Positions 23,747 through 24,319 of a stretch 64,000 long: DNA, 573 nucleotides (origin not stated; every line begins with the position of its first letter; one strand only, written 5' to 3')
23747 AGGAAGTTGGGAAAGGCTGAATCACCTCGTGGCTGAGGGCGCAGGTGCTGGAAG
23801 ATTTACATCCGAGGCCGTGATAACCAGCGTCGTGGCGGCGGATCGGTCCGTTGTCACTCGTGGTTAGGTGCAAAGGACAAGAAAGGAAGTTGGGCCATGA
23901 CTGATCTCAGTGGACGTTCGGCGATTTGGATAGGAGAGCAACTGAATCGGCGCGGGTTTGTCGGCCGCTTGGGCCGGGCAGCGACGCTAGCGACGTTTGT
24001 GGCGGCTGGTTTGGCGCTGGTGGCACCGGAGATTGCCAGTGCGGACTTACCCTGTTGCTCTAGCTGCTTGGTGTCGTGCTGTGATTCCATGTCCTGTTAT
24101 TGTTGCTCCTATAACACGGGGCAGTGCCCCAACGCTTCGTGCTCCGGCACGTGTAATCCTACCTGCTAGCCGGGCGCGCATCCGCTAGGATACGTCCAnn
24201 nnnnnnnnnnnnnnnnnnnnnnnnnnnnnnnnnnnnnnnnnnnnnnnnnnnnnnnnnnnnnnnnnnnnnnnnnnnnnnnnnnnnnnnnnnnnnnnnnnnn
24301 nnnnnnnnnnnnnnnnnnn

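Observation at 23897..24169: All five precursors have even cysteine counts, a C-terminal Cys and canonical Tat plus AxA features; P1 packs 12 Cys into 41 residues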

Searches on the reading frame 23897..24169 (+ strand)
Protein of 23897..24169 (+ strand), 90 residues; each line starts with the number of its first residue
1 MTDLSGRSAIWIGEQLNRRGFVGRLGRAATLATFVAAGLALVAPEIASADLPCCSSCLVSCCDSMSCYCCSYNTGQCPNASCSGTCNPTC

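Call 7: search_protein_families(library=pfam, max_evalue=0.1, proteins=[window:23897-24169:+])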
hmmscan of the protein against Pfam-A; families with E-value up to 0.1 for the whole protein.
window:23897-24169:+ (90 aa): 0 families

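Call 8: search_protein_families(library=ncbifam, max_evalue=1, proteins=[window:23897-24169:+])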
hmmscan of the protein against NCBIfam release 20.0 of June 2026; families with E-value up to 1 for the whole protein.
window:23897-24169:+ (90 aa): 0 families

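Call 13: find_homologous_proteins(query=A1, max_evalue=0.01)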
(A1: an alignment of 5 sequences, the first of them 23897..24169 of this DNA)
Query A1 (5 sequences) (90 aa, profile of the alignment): 8 proteins with E <= 0.01 among 8000 candidates.
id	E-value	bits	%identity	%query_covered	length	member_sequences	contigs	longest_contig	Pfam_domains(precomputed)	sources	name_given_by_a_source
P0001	6.5e-46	174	28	61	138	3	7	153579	-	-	-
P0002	3.1e-36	142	30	57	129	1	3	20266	-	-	-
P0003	7.5e-31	125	29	77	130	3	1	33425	-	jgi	-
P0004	7.6e-31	125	28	79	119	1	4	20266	-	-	-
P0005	2.0e-30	124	36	58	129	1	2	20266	-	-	-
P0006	5.4e-18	83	31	84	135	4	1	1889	-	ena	-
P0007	6.4e-18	83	33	51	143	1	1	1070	-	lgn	-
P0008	1.4e-16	79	84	100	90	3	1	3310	-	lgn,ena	-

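Call 15: find_encoding_contigs(protein=P0001, flank=6000, max_places=6)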
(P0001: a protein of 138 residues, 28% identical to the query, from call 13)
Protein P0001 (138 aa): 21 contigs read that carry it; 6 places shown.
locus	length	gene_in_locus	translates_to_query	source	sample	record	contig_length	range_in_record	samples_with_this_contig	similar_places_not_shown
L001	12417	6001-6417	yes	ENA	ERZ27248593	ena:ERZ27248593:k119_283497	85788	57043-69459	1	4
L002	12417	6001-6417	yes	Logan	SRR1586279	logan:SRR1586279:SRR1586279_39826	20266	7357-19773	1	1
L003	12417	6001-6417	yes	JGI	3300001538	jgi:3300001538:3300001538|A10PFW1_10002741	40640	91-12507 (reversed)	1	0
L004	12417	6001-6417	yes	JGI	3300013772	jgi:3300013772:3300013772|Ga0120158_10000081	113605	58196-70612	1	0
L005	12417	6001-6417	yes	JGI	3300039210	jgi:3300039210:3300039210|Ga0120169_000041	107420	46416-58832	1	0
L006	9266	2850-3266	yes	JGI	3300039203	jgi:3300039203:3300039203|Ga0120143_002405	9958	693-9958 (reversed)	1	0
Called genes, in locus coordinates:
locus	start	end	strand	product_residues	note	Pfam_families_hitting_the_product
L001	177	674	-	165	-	-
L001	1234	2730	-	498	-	PF01209:Ubie_methyltran, PF08241:Methyltransf_11, PF08242:Methyltransf_12 (weak), PF13649:Methyltransf_25, PF13847:Methyltransf_31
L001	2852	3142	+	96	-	-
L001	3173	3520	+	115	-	PF00486:Trans_reg_C (weak)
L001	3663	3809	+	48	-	-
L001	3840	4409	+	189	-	PF00578:AhpC-TSA (weak)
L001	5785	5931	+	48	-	-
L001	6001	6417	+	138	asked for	-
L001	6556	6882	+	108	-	-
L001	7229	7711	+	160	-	-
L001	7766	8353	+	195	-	PF04542:Sigma70_r2, PF08281:Sigma70_r4_2, PF04545:Sigma70_r4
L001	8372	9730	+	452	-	-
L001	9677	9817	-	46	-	-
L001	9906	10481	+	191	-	PF07291:MauE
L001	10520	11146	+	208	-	PF00578:AhpC-TSA, PF08534:Redoxin, PF13905:Thioredoxin_8 (weak)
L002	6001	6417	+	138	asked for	-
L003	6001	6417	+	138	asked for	-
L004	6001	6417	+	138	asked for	-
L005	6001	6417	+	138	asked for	-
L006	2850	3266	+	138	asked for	-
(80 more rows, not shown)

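Call 16: find_encoding_contigs(protein=P0003, flank=10000, max_places=4)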
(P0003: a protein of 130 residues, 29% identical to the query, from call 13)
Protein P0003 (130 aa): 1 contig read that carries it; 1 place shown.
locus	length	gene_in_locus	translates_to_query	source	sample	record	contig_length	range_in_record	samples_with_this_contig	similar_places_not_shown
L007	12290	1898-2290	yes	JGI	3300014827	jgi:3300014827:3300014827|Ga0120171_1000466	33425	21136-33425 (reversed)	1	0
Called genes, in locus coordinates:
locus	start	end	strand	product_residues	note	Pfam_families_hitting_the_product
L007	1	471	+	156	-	PF00486:Trans_reg_C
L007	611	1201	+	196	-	PF07291:MauE, PF07681:DoxX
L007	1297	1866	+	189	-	PF08534:Redoxin, PF00578:AhpC-TSA, PF13098:Thioredoxin_2 (weak)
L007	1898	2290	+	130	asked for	-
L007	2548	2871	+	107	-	-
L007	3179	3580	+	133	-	-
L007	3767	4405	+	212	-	PF04542:Sigma70_r2, PF08281:Sigma70_r4_2, PF04545:Sigma70_r4 (weak)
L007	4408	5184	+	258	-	-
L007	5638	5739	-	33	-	-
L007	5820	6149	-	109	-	-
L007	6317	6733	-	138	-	-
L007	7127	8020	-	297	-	PF00589:Phage_integrase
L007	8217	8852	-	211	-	-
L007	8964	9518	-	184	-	-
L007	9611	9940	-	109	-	-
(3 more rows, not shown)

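Call 34: find_encoding_contigs(protein=P0008, flank=4000, max_places=3)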
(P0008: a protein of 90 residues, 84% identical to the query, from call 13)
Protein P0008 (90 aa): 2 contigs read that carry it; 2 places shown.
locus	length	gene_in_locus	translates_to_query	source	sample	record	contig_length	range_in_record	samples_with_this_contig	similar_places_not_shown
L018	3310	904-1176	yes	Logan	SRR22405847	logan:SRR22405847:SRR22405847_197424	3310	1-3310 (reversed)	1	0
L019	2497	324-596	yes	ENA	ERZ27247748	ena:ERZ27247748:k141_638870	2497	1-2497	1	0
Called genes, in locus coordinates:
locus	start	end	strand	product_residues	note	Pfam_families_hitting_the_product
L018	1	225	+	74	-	?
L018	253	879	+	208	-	-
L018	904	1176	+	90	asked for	-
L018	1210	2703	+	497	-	-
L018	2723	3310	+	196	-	?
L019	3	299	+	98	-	?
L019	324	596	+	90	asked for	-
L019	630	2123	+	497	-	-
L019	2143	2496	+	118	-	?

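Call 40: search_solved_structures(query=A5, max_evalue=10)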
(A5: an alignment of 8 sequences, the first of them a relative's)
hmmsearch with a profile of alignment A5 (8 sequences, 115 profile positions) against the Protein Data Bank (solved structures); distinct sequences matched with E-value up to 10: 0.

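Call 49: search_protein_representatives(alignment_id=A5)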
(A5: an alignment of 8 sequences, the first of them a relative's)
Query: 8 sequences, 115 profile positions. Proteins with E-value up to 0.001 (for the whole library): 93; up to 1e-10: 18; up to 1e-30: 3. The best 93 are listed.
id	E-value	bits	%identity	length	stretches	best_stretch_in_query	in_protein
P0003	7.4e-36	139.3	-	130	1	3-115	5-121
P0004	9.6e-36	138.9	-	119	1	1-115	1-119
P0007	3.9e-34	133.7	-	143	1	3-115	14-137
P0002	1.1e-29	119.5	-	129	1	3-115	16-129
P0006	1.2e-21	93.4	-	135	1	5-98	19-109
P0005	1.6e-21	93.1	-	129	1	7-115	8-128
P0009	1.8e-14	70.4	-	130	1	5-115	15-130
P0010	2.2e-14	70.1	-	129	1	6-115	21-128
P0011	3.6e-14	69.4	-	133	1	5-115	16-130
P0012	4.3e-14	69.2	-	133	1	3-115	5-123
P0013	4.5e-14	69.1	-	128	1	3-115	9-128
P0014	1.3e-12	64.4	-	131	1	5-115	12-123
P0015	2.5e-12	63.4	-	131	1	7-115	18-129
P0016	1.5e-11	60.9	-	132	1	7-115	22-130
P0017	3.5e-11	59.8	-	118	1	4-114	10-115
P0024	3.1e-10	56.7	-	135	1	4-115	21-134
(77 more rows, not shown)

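Call 53: find_encoding_contigs(protein=P0009, flank=5000, max_places=3)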
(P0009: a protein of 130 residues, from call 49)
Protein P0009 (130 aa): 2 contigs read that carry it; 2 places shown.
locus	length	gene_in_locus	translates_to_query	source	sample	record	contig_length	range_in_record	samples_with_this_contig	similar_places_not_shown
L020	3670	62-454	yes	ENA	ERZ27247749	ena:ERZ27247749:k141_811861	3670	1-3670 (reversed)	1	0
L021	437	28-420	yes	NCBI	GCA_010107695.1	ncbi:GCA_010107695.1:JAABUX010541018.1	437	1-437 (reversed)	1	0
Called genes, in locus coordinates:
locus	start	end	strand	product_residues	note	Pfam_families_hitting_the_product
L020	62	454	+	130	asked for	-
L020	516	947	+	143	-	-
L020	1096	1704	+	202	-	PF04542:Sigma70_r2, PF08281:Sigma70_r4_2, PF04545:Sigma70_r4 (weak)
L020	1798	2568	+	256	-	-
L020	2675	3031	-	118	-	-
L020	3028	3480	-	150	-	PF11171:DUF2958 (weak)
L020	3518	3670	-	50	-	?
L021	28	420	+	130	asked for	-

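Call 56: find_related_loci(query=A9, collection=metagenome_contigs, flank=6000)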
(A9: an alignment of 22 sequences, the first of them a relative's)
Query A9 (138 aa) in metagenome_contigs; peptide patterns used: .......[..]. (x = any residue, [..] = any of these).
35 stretches matched a pattern; 3 encode a relative of the query (tblastn E <= 1e-3); 3 distinct loci.
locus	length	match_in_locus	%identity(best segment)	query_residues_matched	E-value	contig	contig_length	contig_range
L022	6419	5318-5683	37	1-128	2e-14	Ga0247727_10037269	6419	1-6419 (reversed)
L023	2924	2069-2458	27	1-125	1e-10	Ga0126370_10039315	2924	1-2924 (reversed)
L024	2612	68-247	50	68-128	1e-8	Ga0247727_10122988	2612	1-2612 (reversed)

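Call 57: find_homologous_proteins(query=A9, max_evalue=0.001)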
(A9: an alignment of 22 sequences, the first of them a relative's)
Query A9 (22 sequences) (138 aa, profile of the alignment): 15 proteins with E <= 0.001 among 7234 candidates.
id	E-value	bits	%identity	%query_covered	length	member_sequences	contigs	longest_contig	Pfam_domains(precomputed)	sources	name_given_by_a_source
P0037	9.0e-36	140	41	83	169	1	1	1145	-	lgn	-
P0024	2.6e-34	136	40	84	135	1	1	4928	-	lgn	-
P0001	8.1e-31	124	100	100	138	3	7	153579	-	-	-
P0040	8.8e-31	124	31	84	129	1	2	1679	-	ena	-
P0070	4.5e-30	122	39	77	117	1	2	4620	-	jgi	jgi:hypothetical protein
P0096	3.0e-29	119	40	75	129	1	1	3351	-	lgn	-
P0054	3.8e-29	119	33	59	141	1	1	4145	-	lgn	-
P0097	1.1e-28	118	40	93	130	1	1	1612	-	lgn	-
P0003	1.8e-27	114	64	93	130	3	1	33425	-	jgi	-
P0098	4.6e-27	112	45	78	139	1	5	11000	-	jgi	jgi:hypothetical protein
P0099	5.5e-27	112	42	81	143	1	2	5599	-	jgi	jgi:hypothetical protein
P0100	4.7e-24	103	39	77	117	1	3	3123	-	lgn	-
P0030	1.1e-19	88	35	81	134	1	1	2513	-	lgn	-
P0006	3.1e-18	84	49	78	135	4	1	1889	-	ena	-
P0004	7.8e-9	53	36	74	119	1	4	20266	-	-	-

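Call 58: find_encoding_contigs(protein=P0098, flank=8000, max_places=3)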
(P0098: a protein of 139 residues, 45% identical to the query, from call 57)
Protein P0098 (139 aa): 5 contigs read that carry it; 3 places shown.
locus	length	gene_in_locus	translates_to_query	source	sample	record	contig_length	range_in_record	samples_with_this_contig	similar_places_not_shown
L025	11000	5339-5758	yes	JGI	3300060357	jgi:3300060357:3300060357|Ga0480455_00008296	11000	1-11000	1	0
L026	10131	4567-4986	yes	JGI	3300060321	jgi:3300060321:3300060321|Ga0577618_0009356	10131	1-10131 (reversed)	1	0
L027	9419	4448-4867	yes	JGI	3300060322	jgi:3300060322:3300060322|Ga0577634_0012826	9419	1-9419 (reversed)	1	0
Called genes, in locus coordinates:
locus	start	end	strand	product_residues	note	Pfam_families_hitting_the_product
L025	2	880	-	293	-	?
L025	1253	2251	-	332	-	PF26999:ABC-2_memb_rel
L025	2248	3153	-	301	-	PF00005:ABC_tran, PF13304:AAA_21 (weak)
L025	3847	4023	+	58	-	-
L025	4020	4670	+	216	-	PF07291:MauE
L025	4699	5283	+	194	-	-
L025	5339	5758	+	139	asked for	-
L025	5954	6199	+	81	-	-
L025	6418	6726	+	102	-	PF09851:SHOCT (weak)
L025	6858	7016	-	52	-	-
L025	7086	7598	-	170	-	-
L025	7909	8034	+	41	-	-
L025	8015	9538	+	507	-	PF00239:Resolvase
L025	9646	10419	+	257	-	PF00459:Inositol_P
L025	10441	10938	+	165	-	PF00127:Copper-bind (faint)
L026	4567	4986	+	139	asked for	-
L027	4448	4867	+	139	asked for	-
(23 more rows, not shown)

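Call 59: find_encoding_contigs(protein=P0099, flank=6000, max_places=2)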
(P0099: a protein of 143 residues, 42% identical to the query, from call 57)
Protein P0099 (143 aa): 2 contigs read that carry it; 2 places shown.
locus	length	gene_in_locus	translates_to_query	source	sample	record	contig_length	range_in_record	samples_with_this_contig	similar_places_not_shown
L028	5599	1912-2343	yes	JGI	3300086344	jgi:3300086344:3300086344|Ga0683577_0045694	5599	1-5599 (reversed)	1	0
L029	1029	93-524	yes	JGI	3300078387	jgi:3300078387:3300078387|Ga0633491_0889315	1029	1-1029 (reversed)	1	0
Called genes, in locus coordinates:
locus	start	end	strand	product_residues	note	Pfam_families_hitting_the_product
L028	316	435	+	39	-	-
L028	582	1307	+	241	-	PF07291:MauE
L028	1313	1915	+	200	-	PF00578:AhpC-TSA (weak), PF08534:Redoxin (weak)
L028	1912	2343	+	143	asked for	-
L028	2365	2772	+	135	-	-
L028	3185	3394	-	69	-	-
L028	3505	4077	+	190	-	PF04542:Sigma70_r2, PF08281:Sigma70_r4_2, PF04545:Sigma70_r4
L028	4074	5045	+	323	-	-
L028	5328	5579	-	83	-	PF00196:GerE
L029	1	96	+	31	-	?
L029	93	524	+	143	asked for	-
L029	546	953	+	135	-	-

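Call 60: find_encoding_contigs(protein=P0024, flank=6000, max_places=2)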
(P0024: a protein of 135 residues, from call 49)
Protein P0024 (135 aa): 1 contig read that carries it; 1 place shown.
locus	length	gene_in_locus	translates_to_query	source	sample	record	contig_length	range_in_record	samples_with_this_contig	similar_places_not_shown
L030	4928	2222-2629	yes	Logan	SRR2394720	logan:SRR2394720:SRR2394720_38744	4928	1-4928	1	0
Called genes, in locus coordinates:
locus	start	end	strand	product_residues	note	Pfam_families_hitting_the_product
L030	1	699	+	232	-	?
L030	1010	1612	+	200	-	PF07291:MauE, PF07681:DoxX (weak), PF13564:DoxX_2 (weak)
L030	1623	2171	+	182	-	PF00578:AhpC-TSA, PF08534:Redoxin, PF13098:Thioredoxin_2 (weak)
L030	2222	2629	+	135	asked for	-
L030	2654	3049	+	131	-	-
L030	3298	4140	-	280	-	PF13276:HTH_21, PF00665:rve, PF13683:rve_3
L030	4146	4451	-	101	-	PF01527:HTH_Tnp_1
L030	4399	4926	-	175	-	?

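Call 67: predict_structure(alignment_id=A11)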
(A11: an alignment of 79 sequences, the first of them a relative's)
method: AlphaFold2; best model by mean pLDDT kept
length: 138 residues; sequences in the alignment: 79
mean_pLDDT: 74.4   pTM: 0.50
mean pLDDT of the five models: 74.4, 74.2, 74.1, 71.9, 71.6
residues with pLDDT >= 90: 26; 70-90: 56; 50-70: 50; < 50: 6
segments of 3 or more residues with pLDDT < 50: 136-138
pLDDT, mean of each block of 10 residues (from residue 1): 59 64 71 65 74 67 76 82 93 90 71 91 84 50
secondary structure, 60 per line:
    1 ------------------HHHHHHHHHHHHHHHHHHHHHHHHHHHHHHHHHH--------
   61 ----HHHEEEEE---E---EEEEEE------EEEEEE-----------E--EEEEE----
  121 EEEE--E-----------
elements in order: H19-52 E68-72 E80-85 E92-97 E112-116 E121-124

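Call 72: fold_search(model_id=the predicted structure, library=pdb)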
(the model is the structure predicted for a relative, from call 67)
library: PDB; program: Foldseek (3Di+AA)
matches with E <= 10: 61; with E <= 0.001: 0
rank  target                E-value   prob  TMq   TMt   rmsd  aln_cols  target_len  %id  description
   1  9dei_I                6.6e-01  0.06  0.15  0.12  21.0       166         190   10  Trypanosoma brucei mitochondrial RNA-editing catalytic complex 1, U-deletion (RECC1) (released 2026-01-21)
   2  1o7l_D                1.5e+00  0.08  0.18  0.14  14.8       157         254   11  Molybdate-activated form of ModE from Escherichia coli (released 2003-02-20)
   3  3qeh_C                2.2e+00  0.10  0.18  0.12   8.2        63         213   10  Crystal structure of human N12-i15, an ADCC and non-neutralizing anti-HIV-1 Env antibody (released 2012-01-25)
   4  8tui_H                2.4e+00  0.09  0.18  0.12   8.2        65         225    9  Crystal structure of Fab-Lirilumab bound to KIR2DL3 (released 2023-12-06)
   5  3qeh_E                2.6e+00  0.09  0.18  0.12   8.2        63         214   10  Crystal structure of human N12-i15, an ADCC and non-neutralizing anti-HIV-1 Env antibody (released 2012-01-25)
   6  1o7l_B                2.6e+00  0.06  0.16  0.10  12.1       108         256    9  Molybdate-activated form of ModE from Escherichia coli (released 2003-02-20)
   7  1o7l_C                2.8e+00  0.06  0.16  0.10  11.8       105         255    8  Molybdate-activated form of ModE from Escherichia coli (released 2003-02-20)
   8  6zlx                  3.9e+00  0.04  0.12  0.07   6.5        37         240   22  The structure of the ClpX-associated factor PDIP38 (released 2021-07-14)
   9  1o7l_A                4.2e+00  0.04  0.16  0.10  12.5       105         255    8  Molybdate-activated form of ModE from Escherichia coli (released 2003-02-20)
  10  3qeh_A                4.7e+00  0.08  0.19  0.13   8.0        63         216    8  Crystal structure of human N12-i15, an ADCC and non-neutralizing anti-HIV-1 Env antibody (released 2012-01-25)
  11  9eq7_B                5.0e+00  0.08  0.26  0.20  12.4       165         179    9  Halobacterium salinarum archaellum filament (released 2024-07-17)
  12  7uvl_H                5.0e+00  0.07  0.21  0.13   7.5        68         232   10  IgA1 Protease with IgA1 substrate (released 2022-11-23)
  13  7jwg_E                5.0e+00  0.04  0.16  0.10  11.7        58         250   12  OspA-Fab 221-7 complex structure (released 2021-09-08)
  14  9xps_5                5.3e+00  0.11  0.22  0.14  12.4        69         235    7  The neck structure of the Phage Phikz (released 2026-02-11)
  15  9eq7_J                5.3e+00  0.08  0.26  0.20  12.0       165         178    9  Halobacterium salinarum archaellum filament (released 2024-07-17)
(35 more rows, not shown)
